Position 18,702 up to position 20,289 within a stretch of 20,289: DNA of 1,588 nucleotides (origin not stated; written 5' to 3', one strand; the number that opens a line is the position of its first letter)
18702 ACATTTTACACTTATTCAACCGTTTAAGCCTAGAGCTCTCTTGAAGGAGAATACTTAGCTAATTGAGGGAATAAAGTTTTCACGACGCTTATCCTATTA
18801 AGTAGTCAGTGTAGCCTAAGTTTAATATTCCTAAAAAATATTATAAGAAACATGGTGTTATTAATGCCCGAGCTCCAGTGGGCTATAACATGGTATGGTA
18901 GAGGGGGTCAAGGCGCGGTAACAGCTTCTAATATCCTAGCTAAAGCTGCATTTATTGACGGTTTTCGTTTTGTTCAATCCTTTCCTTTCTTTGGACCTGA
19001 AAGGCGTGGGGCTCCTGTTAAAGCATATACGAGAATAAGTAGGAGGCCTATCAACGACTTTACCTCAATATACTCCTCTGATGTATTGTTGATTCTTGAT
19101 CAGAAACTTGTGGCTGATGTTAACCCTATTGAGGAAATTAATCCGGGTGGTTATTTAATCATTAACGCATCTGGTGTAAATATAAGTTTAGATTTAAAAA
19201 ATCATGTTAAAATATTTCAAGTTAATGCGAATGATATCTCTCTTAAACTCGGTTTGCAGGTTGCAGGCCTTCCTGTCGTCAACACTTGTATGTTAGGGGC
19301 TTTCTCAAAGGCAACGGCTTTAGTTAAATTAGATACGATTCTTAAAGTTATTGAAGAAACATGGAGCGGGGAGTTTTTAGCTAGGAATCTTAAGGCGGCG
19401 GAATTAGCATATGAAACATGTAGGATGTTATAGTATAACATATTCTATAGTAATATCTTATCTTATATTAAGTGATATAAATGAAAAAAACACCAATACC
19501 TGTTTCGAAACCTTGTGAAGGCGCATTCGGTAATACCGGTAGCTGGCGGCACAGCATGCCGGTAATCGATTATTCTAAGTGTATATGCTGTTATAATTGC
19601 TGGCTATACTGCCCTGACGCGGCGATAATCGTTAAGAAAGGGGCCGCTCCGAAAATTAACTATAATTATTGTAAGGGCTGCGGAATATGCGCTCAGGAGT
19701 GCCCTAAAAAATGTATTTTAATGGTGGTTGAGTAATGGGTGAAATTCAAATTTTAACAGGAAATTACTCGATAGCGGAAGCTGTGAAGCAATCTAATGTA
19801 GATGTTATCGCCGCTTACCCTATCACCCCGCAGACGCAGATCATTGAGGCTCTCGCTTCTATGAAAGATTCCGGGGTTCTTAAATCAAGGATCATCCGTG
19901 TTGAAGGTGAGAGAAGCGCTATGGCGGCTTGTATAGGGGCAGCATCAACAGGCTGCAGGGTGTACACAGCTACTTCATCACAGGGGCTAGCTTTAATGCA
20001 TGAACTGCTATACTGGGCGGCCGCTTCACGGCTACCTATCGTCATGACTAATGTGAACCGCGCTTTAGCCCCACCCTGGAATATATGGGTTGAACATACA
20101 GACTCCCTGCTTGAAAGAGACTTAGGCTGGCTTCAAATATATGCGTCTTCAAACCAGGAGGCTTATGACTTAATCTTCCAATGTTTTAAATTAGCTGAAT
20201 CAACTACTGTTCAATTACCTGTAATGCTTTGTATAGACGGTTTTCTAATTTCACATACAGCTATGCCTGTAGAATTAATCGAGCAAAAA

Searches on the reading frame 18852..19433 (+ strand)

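Call 6: search_protein_families(library=pfam, proteins=[window:18852-19433:+], max_evalue=0.1)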
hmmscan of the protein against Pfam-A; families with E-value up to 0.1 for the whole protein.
window:18852-19433:+ (193 aa): 1 family
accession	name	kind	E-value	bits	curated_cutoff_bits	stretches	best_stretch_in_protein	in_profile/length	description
PF01558.24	POR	-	4.2e-40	138.2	27.4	1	18-188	1-173/173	Pyruvate ferredoxin/flavodoxin oxidoreductase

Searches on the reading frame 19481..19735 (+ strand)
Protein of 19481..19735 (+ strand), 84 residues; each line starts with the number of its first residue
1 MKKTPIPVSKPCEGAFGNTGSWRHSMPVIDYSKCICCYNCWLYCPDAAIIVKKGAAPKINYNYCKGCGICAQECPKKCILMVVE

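Call 6: search_protein_families(library=pfam, proteins=[window:19481-19735:+], max_evalue=0.1)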
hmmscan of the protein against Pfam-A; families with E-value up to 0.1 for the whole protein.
window:19481-19735:+ (84 aa): 9 families
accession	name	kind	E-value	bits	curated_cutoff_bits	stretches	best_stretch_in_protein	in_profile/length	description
PF14697.11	Fer4_21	-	8.8e-09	35.8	35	1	28-81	2-59/59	4Fe-4S dicluster domain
PF00037.32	Fer4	-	9.4e-09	35.2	21.1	2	57-79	1-23/24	4Fe-4S binding domain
PF13237.11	Fer4_10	-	2.8e-06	27.6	25.5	1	27-75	2-53/53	4Fe-4S dicluster domain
PF12837.12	Fer4_6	-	5.2e-06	26.6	25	2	57-77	2-22/24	4Fe-4S binding domain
PF13187.11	Fer4_9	-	1.8e-05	25.1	27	1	33-79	1-52/52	4Fe-4S dicluster domain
PF12797.12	Fer4_2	-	2.3e-05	24.5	24.5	1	56-75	2-21/22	4Fe-4S binding domain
PF12838.12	Fer4_7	-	0.00051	20.9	27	1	33-78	1-52/52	4Fe-4S dicluster domain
PF13459.11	Fer4_15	-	0.0046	18.1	22.4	1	28-55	2-29/66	4Fe-4S single cluster domain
PF13484.11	Fer4_16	-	0.06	14.6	30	0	64-80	2-18/66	4Fe-4S double cluster binding domain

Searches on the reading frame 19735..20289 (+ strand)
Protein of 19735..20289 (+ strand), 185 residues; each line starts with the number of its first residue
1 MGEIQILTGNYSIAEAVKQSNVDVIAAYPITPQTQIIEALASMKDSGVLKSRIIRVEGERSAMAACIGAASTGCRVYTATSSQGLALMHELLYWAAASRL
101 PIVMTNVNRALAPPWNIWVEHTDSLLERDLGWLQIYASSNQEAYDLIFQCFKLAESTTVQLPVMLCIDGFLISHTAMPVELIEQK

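Call 65: search_protein_families(library=pfam, proteins=[window:19735-20289:+], max_evalue=0.001)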
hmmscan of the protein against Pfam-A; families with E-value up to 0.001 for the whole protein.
window:19735-20289:+ (185 aa): 1 family
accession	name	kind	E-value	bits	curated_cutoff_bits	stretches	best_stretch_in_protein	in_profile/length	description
PF01855.24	POR_N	-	3.6e-63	213.8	27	1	15-185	1-171/231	Pyruvate flavodoxin/ferredoxin oxidoreductase, thiamine diP-bdg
